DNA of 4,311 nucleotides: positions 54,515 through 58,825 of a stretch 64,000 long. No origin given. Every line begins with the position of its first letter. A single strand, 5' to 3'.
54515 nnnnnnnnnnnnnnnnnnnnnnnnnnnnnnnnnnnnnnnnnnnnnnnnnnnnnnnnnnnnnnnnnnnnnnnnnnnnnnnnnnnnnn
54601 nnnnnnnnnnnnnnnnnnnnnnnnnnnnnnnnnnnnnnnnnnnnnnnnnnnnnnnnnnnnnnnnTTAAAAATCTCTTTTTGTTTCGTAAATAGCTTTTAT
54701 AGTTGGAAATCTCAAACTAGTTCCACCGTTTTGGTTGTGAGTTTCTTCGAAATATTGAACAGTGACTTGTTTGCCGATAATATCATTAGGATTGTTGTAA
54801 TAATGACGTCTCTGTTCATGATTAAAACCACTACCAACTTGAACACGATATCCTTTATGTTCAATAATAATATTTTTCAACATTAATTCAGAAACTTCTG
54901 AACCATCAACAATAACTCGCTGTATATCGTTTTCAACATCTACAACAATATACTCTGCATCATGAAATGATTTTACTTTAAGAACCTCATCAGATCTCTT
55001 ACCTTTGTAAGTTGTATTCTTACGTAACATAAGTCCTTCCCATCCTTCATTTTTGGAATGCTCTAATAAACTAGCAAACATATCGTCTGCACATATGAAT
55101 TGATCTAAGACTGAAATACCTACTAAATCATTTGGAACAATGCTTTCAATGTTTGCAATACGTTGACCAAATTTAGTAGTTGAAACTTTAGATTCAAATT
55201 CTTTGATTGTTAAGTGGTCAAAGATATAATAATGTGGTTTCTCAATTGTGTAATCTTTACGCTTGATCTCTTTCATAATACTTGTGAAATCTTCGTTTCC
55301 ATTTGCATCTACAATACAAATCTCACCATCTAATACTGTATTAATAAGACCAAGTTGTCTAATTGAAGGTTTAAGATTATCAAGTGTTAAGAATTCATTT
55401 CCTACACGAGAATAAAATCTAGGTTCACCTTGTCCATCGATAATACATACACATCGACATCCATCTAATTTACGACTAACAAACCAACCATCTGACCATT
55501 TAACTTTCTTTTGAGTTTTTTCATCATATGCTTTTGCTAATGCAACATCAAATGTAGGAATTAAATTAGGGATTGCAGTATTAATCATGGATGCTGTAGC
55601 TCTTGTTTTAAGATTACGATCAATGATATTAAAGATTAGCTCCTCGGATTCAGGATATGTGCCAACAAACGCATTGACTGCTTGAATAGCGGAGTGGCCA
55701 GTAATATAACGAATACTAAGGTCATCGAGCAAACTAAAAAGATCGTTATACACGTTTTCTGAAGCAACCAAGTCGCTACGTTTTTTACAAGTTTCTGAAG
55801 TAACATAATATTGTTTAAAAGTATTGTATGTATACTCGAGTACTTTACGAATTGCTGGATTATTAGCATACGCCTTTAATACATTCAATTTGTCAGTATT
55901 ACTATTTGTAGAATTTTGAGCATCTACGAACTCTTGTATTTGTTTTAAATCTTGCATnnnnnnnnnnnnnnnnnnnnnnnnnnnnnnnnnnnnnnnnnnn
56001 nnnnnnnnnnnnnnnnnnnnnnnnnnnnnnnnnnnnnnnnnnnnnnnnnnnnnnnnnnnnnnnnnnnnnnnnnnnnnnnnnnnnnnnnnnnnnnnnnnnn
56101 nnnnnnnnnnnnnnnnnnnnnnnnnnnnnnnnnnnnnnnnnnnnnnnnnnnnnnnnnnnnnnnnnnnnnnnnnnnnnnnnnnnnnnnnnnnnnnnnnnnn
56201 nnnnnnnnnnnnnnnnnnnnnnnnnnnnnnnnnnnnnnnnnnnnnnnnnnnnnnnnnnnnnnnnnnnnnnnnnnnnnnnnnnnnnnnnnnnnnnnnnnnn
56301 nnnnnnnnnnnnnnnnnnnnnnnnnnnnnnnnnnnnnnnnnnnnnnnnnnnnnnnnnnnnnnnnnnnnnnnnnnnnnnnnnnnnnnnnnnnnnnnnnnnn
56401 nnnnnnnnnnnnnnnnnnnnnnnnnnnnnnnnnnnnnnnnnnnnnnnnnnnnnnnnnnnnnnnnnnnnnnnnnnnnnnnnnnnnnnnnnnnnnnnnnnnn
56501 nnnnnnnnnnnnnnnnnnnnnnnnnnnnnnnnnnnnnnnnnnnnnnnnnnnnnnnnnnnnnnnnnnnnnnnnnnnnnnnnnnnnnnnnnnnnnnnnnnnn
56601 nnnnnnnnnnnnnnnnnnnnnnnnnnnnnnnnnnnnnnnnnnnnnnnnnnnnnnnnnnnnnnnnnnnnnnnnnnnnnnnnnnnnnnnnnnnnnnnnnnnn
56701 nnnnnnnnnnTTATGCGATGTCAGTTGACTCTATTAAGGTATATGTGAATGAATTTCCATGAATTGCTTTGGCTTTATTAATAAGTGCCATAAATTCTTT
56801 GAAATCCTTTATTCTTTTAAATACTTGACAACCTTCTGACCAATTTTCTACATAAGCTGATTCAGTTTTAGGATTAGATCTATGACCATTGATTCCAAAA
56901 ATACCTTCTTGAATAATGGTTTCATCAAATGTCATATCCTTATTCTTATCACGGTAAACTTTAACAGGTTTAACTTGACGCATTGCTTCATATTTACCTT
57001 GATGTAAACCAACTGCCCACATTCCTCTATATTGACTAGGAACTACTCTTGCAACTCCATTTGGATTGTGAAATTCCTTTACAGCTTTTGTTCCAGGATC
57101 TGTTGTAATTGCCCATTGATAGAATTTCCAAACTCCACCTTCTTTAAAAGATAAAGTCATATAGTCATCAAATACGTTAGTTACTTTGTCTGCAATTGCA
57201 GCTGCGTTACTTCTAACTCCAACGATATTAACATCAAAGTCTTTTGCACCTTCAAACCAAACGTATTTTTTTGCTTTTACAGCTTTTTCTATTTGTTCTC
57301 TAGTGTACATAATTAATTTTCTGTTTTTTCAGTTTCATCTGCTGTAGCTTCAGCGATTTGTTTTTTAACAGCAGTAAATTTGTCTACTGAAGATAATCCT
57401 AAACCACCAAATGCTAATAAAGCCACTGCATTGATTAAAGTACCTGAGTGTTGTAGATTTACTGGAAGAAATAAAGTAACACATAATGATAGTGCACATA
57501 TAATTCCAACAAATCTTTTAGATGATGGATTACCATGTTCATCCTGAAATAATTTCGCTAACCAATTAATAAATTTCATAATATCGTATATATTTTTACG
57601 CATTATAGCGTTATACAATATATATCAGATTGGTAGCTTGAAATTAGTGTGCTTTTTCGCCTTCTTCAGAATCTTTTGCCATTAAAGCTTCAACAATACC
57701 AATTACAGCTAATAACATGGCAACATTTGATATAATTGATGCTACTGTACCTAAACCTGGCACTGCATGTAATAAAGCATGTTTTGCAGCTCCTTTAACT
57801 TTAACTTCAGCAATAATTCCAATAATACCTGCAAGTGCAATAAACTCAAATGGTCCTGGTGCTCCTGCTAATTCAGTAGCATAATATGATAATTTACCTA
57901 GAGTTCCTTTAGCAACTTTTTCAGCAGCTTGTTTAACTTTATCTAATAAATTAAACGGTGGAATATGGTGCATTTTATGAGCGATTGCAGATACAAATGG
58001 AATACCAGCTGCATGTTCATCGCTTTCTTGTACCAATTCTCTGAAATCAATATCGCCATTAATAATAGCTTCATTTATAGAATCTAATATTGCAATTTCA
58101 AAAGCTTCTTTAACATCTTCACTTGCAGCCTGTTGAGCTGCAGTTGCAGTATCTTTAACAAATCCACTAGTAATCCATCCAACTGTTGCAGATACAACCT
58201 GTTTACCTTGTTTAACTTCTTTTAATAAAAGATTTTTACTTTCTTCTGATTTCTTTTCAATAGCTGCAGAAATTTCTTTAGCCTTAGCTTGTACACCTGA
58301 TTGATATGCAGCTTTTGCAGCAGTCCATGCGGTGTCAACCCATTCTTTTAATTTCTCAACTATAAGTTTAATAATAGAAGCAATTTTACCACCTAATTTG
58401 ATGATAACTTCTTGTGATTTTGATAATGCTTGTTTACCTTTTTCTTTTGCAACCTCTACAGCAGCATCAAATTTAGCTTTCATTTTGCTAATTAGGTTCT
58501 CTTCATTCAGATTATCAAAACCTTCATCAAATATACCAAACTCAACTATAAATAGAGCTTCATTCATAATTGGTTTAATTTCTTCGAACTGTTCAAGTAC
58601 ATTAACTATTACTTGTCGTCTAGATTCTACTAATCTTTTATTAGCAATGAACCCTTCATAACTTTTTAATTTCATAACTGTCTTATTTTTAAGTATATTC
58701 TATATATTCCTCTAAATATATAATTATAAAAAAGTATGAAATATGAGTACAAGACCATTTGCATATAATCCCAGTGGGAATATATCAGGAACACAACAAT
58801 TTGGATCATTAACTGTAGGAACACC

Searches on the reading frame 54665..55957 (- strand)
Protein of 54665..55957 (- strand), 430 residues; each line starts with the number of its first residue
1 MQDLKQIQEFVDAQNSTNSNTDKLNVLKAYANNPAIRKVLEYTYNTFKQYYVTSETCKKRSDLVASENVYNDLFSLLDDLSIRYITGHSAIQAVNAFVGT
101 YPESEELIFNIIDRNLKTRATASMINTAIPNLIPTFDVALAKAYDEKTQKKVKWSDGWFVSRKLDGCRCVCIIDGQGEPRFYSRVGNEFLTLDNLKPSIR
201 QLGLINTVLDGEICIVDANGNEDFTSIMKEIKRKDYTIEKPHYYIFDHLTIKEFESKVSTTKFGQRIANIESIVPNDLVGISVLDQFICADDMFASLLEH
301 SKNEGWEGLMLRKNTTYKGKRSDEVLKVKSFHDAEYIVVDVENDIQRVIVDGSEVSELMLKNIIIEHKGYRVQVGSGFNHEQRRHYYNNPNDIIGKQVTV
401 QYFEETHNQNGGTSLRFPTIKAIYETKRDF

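Call 7: search_protein_families(library=pfam, proteins=[window:54665-55957:-], max_evalue=0.1)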
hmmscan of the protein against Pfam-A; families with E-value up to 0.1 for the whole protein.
window:54665-55957:- (430 aa): 4 families
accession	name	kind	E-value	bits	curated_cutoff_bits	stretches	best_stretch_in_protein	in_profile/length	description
PF01068.26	DNA_ligase_A_M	-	3.3e-18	66.6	26.2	1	140-329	3-204/204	ATP dependent DNA ligase domain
PF14743.12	DNA_ligase_OB_2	-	1.5e-11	44.6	28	1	357-422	7-64/66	DNA ligase OB-like domain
PF01331.24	mRNA_cap_enzyme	-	0.0016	18.8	29.6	1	157-271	17-118/194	mRNA capping enzyme, catalytic domain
PF22311.1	DUF6970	-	0.035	14.4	27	1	31-66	8-42/78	Domain of unknown function (DUF6970)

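Call 8: search_protein_families(library=phrogs, proteins=[window:54665-55957:-], max_evalue=0.01)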
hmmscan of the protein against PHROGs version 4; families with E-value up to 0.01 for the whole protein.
window:54665-55957:- (430 aa): 2 families
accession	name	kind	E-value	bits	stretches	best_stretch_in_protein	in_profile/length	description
phrog_114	-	DNA, RNA and nucleotide metabolism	1.8e-85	288.8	1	2-428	86-502/634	ATP-dependent DNA ligase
phrog_12420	-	DNA, RNA and nucleotide metabolism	0.00021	22.4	1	1-133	1-132/133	ATP-dependent DNA ligase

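Call 41: search_dna_similar(query=window:54665-55957:-, collection=phages, mode=protein, max_evalue=1e-10, max_rows=12)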
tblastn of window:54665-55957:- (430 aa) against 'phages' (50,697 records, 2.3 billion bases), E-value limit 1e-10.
Records with a match: 947; places in all: 947; records where one place covers at least 80% of the query: 119.
Best place of each record, by identity: <60% 947.
By first word of the organism name: Escherichia 472; Shigella 76; Bacillus 67; Acinetobacter 67; Enterobacteria 39; Enterobacter 28; Yersinia 24; Aeromonas 21; Citrobacter 15; Salmonella 15; and 42 more.
By host as written in the record: Escherichia coli 205; - 122; Escherichia coli B 24; Shigella sp. 21; Escherichia coli O157:H7 21; Acinetobacter baumannii 19; Escherichia coli K-12 15; Yersinia pseudotuberculosis 14; and 254 more.
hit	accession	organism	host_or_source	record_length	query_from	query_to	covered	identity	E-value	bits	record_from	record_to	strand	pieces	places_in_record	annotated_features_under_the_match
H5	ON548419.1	Bacillus phage vB_BanS-Thrax3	Bacillus anthracis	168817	3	427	99%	30.9%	4e-40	159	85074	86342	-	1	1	DNA ligase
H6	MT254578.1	Bacillus phage Izhevsk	Bacillus cereus VKM B-370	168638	4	427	99%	30.8%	8e-40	157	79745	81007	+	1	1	DNA ligase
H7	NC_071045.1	Bacillus phage Izhevsk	Bacillus cereus VKM B-370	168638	4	427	99%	30.8%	8e-40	157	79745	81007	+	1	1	DNA ligase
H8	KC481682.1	Bacillus phage vB_BanS-Tsamsa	Bacillus anthracis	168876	4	427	99%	30.8%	2e-39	157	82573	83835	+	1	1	DNA ligase, ATP-dependent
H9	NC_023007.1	Bacillus phage vB_BanS-Tsamsa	Bacillus anthracis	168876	4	427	99%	30.8%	2e-39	157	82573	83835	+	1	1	ATP-dependent DNA ligase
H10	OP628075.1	Lysinibacillus phage vB_LfM_LysYB1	Lysinibacillus fusiformis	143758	7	421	97%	31.5%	2e-41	162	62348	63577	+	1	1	DNA ligase (ATP) activity protein | hypothetical protein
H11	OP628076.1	Lysinibacillus phage vB_LfM_LysYB2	Lysinibacillus fusiformis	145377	7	421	97%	31.5%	2e-41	162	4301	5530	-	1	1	DNA ligase (ATP) activity protein | hypothetical protein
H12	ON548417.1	Bacillus phage vB_BanS-Thrax1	Bacillus anthracis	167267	3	427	99%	30.6%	1e-39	157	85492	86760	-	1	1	DNA ligase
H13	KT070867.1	Bacillus phage PBC2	Bacillus cereus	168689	3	427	99%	30.5%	1e-37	151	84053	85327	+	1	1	DNA ligase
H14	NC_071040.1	Bacillus phage PBC2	Bacillus cereus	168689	3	427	99%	30.5%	1e-37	151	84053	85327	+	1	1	DNA ligase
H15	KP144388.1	Geobacillus virus E3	failed fermentation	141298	4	427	99%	30.1%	3e-43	168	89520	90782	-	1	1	putative ATP-dependent DNA ligase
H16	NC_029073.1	Geobacillus virus E3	failed fermentation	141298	4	427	99%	30.1%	3e-43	168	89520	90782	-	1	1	ATP-dependent DNA ligase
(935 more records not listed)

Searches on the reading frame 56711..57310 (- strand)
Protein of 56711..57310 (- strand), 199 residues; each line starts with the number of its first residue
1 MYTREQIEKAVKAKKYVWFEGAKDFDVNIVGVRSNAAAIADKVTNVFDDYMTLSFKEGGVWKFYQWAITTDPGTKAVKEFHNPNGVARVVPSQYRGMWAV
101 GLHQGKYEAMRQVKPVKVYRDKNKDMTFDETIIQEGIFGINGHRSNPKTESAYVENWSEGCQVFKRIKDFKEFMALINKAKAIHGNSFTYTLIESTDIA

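Call 7: search_protein_families(library=pfam, proteins=[window:56711-57310:-], max_evalue=0.1)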
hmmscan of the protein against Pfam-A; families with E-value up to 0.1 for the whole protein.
window:56711-57310:- (199 aa): 0 families

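Call 8: search_protein_families(library=phrogs, proteins=[window:56711-57310:-], max_evalue=0.01)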
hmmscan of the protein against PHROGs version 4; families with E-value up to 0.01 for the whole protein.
window:56711-57310:- (199 aa): 2 families
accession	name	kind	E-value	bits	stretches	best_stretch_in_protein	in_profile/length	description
phrog_3000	-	unknown function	4.4e-35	122.2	1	7-197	10-203/209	-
phrog_33083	-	lysis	1.6e-14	54.4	1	36-189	287-444/456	endolysin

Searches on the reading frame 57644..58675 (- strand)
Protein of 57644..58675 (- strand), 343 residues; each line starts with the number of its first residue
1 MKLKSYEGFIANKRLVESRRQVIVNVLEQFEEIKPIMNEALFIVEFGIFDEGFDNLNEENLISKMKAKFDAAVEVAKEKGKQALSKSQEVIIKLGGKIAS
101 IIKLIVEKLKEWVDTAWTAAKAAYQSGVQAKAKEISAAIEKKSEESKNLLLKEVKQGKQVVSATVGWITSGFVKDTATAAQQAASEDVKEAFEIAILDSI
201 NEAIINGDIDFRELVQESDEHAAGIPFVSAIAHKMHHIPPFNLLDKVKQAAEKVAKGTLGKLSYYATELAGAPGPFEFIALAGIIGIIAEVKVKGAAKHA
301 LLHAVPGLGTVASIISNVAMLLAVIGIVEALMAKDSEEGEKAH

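Call 7: search_protein_families(library=pfam, proteins=[window:57644-58675:-], max_evalue=0.1)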
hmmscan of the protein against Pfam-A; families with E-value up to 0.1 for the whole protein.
window:57644-58675:- (343 aa): 2 families
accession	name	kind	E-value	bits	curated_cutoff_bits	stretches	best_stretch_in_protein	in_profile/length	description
PF23957.1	DUF7286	-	0.002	17.1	27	1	67-226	750-898/1000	Family of unknown function (DUF7286)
PF22491.1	DUF6988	-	0.093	13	27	0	67-131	50-111/167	Family of unknown function (DUF6988)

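Call 8: search_protein_families(library=phrogs, proteins=[window:57644-58675:-], max_evalue=0.01)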
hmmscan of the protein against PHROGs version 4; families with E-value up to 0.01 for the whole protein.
window:57644-58675:- (343 aa): 1 family
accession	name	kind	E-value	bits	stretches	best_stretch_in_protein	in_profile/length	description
phrog_2683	-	tail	0.0076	16.4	0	21-171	52-195/464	minor tail protein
